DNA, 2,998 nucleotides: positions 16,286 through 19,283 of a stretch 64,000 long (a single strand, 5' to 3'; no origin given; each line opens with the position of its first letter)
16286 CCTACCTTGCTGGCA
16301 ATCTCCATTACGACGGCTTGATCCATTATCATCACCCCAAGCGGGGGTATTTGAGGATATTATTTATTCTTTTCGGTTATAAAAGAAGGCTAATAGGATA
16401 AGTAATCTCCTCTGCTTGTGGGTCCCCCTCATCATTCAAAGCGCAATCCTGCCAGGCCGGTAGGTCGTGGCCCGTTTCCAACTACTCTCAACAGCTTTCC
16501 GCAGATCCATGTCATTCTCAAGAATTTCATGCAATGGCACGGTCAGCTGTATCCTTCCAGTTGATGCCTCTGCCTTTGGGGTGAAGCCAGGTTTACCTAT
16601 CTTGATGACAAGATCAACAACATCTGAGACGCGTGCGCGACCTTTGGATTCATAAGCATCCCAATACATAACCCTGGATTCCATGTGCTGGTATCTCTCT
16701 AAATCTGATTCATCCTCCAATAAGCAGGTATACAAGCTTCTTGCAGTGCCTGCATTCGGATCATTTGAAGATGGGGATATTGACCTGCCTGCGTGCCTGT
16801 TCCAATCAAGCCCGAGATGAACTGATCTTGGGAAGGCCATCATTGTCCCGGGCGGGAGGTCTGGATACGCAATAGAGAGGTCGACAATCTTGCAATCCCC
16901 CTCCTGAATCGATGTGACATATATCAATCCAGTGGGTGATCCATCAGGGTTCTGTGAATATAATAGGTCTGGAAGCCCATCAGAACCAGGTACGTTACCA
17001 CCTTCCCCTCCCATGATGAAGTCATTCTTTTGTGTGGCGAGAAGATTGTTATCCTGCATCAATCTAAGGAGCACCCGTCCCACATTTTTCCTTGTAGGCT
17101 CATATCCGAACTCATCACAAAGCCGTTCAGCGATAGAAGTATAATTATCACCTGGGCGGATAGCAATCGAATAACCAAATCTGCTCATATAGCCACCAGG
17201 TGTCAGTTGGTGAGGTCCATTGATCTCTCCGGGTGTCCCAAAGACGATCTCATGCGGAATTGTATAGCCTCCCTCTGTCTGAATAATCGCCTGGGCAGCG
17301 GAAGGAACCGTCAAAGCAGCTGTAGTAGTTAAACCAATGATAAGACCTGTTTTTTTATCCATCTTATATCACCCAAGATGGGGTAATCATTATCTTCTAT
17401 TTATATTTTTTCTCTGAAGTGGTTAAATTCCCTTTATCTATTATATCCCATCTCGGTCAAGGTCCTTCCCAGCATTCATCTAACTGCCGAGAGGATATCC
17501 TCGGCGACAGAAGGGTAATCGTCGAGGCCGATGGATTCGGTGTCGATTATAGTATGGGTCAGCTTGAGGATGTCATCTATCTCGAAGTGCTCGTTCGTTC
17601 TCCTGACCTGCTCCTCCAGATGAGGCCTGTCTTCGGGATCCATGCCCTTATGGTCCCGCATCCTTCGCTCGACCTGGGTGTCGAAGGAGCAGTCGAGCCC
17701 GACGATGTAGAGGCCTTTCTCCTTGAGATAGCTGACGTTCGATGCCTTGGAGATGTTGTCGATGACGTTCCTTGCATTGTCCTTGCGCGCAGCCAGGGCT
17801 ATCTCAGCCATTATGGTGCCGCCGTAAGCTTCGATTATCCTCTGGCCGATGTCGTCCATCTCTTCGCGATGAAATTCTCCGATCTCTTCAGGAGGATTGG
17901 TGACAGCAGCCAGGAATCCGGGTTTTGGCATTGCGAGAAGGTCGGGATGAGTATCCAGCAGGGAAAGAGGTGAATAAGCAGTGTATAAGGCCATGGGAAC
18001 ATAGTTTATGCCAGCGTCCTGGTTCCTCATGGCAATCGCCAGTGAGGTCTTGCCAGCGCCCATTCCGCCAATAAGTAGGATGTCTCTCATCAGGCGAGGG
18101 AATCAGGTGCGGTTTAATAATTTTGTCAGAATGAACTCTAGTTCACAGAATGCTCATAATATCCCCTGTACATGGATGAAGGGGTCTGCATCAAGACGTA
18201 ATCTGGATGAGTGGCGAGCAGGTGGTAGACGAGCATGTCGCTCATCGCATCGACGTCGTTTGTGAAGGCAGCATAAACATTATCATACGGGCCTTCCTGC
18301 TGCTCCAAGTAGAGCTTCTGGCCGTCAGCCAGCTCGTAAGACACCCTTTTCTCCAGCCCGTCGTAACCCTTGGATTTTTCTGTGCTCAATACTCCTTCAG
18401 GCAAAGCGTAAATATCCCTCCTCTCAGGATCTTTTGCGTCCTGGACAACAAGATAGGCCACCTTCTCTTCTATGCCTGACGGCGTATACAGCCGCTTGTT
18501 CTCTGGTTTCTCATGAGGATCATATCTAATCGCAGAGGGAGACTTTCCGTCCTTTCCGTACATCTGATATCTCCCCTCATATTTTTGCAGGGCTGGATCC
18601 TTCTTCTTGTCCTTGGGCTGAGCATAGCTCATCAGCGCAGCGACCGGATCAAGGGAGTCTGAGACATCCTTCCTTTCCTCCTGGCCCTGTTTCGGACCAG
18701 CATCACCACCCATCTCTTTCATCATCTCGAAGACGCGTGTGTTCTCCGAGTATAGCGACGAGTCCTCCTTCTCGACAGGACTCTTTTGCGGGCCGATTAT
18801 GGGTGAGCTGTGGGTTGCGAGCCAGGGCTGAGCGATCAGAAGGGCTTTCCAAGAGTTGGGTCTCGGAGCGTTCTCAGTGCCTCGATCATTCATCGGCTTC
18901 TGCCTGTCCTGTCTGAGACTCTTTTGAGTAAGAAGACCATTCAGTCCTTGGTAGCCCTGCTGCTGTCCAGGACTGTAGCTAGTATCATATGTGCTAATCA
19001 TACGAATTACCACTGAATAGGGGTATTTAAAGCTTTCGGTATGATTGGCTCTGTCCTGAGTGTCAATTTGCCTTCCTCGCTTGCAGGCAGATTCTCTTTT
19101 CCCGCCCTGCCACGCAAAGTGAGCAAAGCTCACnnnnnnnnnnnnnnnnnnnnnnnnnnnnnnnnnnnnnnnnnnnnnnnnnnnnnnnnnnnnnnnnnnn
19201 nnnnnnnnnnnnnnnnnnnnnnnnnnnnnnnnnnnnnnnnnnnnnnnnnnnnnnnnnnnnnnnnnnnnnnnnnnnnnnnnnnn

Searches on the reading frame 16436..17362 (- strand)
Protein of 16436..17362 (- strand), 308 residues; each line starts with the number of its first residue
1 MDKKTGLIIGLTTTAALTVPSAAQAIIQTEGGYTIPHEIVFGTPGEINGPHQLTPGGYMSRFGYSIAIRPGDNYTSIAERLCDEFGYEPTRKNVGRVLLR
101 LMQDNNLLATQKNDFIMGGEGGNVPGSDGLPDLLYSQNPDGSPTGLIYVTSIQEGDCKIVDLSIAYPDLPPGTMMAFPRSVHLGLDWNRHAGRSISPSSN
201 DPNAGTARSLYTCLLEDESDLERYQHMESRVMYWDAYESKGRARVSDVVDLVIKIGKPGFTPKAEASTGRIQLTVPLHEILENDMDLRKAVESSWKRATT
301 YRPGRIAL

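Call 10: search_protein_families(library=pfam, proteins=[window:16436-17362:-])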
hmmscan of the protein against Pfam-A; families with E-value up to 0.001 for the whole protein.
window:16436-17362:- (308 aa): 0 families

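Call 31: search_protein_families(library=pfam, max_evalue=0.1, proteins=[window:16436-17362:-])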
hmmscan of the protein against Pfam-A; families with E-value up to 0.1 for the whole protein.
window:16436-17362:- (308 aa): 0 families

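Call 42: find_encoding_contigs(protein=window:16436-17362:-, flank=2500, max_places=10)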
Protein window:16436-17362:- (308 aa): 3 contigs read that carry it; 1 place shown.
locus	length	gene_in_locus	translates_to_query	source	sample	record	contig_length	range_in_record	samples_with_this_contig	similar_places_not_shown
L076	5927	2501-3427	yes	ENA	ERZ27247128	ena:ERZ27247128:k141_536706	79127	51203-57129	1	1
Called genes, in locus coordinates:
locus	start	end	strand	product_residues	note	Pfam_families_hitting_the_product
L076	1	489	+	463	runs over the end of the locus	-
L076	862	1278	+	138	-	-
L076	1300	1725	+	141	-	-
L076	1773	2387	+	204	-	-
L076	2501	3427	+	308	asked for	-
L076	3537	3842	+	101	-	-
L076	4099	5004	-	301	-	PF00890:FAD_binding_2 (faint), PF01134:GIDA (faint), PF01266:DAO (faint), PF01946:Thi4 (faint), PF03486:HI0933_like (faint), PF07992:Pyr_redox_2, PF13738:Pyr_redox_3, PF00070:Pyr_redox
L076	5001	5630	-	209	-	PF00834:Ribul_P_3_epim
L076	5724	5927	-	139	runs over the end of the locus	-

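Call 51: search_protein_families(library=ncbifam, max_evalue=0.01, proteins=[window:16436-17362:-])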
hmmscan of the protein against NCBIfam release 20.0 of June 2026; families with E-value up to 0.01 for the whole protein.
window:16436-17362:- (308 aa): 0 families

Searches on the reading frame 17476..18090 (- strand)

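Call 10: search_protein_families(library=pfam, proteins=[window:17476-18090:-])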
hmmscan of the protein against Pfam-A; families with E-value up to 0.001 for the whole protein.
window:17476-18090:- (204 aa): 0 families

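Call 30: search_protein_families(library=pfam, max_evalue=1, proteins=[window:17476-18090:-])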
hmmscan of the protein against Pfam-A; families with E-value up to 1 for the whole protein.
window:17476-18090:- (204 aa): 8 families
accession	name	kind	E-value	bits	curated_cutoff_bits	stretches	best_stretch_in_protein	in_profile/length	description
PF10662.15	PduV-EutP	-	0.013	15.8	21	1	1-25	1-25/143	Ethanolamine utilisation - propanediol utilisation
PF01695.23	IstB_IS21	-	0.02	14.9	24.1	1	3-24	94-115/238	IstB-like ATP binding protein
PF13521.12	AAA_28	-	0.024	15.3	27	1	4-32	2-29/164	AAA domain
PF07931.18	CPT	-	0.11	12.7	22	1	4-145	4-126/172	Chloramphenicol phosphotransferase-like protein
PF00004.35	AAA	-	0.12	13.2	21.2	1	4-35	1-31/131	ATPase family associated with various cellular activities (AAA)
PF13238.12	AAA_18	-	0.15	13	29.4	1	4-154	1-118/128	AAA domain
PF01202.28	SKI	-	0.16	12.5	22.1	0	114-166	74-122/159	Shikimate kinase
PF15947.10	DUF4755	-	0.26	11.7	27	1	88-116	53-81/129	Domain of unknown function (DUF4755)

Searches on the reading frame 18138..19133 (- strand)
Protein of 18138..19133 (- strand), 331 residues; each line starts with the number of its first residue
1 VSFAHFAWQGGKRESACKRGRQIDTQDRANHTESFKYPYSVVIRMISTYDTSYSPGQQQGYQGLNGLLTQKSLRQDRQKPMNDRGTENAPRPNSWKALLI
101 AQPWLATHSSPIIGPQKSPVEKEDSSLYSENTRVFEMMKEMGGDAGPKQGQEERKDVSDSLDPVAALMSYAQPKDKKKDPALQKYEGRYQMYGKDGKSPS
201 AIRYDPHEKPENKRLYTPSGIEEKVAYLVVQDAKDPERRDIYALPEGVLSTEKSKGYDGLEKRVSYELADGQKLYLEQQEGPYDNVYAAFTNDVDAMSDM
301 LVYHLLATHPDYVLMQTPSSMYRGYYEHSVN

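Call 12: search_protein_families(library=pfam, proteins=[window:18138-19133:-])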
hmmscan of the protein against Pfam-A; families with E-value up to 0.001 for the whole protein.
window:18138-19133:- (331 aa): 0 families

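Call 30: search_protein_families(library=pfam, max_evalue=1, proteins=[window:18138-19133:-])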
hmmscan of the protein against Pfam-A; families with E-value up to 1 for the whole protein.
window:18138-19133:- (331 aa): 1 family
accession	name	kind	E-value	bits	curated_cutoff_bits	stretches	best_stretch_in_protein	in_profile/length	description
PF03673.18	UPF0128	-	0.22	11.5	21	1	191-244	56-108/221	Uncharacterised protein family (UPF0128)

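Call 51: search_protein_families(library=ncbifam, max_evalue=0.01, proteins=[window:18138-19133:-])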
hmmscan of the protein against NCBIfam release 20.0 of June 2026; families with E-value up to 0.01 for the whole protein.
window:18138-19133:- (331 aa): 0 families
